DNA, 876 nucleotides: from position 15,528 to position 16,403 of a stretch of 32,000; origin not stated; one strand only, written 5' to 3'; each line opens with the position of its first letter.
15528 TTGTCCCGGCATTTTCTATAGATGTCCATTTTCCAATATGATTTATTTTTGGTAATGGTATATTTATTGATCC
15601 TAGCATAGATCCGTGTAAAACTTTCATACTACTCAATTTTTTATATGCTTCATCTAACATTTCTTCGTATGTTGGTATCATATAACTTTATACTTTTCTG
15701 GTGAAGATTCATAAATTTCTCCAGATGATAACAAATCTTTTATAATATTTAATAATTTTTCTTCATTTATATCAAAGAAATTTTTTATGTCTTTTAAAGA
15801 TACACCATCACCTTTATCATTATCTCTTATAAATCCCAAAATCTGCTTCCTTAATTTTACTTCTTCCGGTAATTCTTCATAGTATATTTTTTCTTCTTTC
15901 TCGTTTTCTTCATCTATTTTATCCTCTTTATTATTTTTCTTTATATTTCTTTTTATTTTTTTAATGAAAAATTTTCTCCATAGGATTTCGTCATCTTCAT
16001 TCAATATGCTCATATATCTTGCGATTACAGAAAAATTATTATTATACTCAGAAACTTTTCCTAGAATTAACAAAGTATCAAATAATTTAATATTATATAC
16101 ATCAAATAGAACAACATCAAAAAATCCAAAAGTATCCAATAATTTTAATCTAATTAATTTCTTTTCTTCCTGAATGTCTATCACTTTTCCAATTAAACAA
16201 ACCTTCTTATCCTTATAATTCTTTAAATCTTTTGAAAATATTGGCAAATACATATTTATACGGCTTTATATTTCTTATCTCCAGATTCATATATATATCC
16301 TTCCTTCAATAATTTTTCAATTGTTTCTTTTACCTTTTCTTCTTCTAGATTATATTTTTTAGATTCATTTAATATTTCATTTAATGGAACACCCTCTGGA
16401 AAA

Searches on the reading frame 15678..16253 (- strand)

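Call 89: search_protein_families(library=pfam, max_evalue=0.01, proteins=[window:15678-16253:-])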
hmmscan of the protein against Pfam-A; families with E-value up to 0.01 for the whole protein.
window:15678-16253:- (191 aa): 3 families
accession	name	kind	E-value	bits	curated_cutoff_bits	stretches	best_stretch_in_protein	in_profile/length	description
PF01336.31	tRNA_anti-codon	-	3.1e-05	24.2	27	1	18-84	1-75/75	OB-fold nucleic acid binding domain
PF08784.17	RPA_C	-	0.0003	21.9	22.6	1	131-182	49-101/106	Replication protein A C terminal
PF21100.3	MCM_C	-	0.002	18.3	27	1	141-191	13-64/64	MCM protein C-terminal winged helix-turn-helix domain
